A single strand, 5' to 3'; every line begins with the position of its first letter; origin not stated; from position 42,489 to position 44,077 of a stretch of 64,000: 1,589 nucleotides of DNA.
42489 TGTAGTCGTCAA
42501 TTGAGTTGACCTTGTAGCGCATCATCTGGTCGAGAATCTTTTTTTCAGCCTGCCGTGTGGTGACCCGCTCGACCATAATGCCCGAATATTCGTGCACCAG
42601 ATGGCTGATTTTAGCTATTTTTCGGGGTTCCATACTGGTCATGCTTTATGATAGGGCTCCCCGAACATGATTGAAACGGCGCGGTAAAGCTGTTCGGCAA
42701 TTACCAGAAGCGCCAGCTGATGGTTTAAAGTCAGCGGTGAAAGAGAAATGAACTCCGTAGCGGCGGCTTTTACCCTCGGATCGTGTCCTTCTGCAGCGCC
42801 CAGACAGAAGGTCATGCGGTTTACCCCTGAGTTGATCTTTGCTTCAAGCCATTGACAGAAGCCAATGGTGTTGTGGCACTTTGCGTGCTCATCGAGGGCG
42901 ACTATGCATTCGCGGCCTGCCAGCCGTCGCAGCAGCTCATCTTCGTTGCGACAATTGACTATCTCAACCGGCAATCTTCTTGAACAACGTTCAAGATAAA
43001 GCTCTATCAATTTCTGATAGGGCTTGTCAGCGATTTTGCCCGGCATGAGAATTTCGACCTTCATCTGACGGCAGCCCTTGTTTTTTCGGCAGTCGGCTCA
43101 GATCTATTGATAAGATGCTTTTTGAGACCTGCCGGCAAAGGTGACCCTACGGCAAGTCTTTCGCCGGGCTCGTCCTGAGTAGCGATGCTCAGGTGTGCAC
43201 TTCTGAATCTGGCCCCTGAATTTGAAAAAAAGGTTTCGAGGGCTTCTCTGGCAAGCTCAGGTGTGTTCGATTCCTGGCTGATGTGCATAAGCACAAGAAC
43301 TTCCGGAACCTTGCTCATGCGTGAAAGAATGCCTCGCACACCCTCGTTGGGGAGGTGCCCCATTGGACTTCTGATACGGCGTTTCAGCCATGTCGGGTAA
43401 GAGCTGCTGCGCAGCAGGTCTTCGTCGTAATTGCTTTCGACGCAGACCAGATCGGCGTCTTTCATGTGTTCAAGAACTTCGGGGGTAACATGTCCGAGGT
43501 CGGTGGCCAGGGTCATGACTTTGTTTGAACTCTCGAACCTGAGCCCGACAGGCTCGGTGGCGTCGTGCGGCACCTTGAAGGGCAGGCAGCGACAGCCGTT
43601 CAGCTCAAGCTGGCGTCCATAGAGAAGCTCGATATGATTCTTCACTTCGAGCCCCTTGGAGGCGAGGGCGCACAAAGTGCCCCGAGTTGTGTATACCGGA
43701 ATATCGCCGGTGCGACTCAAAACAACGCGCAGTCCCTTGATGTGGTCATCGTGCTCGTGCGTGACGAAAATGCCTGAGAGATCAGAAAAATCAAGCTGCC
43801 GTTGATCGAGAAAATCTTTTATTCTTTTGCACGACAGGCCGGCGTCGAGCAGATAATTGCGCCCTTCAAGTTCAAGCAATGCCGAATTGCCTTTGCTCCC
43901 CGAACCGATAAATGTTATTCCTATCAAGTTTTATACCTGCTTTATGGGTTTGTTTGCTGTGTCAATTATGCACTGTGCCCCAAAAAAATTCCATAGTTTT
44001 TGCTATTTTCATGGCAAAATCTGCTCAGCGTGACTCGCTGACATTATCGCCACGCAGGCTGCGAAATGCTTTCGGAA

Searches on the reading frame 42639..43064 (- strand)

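Call 26: search_protein_families(library=pfam, proteins=[window:42639-43064:-], max_evalue=0.001)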
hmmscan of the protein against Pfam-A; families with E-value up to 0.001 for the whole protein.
window:42639-43064:- (141 aa): 1 family
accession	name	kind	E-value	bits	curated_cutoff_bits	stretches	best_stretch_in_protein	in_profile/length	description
PF02590.22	SPOUT_MTase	-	1.4e-34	119.8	27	1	1-139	1-154/154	Predicted SPOUT methyltransferase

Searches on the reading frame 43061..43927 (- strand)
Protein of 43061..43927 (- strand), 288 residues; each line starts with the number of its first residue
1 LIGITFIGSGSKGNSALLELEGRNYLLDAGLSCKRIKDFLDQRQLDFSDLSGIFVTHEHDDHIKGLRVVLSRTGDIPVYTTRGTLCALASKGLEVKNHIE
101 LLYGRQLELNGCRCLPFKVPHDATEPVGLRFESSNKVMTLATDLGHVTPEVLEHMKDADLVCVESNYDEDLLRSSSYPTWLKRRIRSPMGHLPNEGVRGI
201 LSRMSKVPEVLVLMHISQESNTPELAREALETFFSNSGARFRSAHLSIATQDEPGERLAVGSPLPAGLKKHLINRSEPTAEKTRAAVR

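Call 26: search_protein_families(library=pfam, proteins=[window:43061-43927:-], max_evalue=0.001)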
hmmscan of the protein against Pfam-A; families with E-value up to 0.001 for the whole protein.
window:43061-43927:- (288 aa): 3 families
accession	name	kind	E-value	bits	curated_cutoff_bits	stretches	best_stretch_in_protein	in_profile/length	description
PF12706.13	Lactamase_B_2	-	4.8e-22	79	27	1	23-216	1-200/200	Beta-lactamase superfamily domain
PF00753.33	Lactamase_B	-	1.3e-10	42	22.7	1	12-79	5-73/196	Metallo-beta-lactamase superfamily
PF25281.1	MBL_MAP1B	-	0.00011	21.8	37.6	1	6-75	24-90/279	MAP1B MBL-like domain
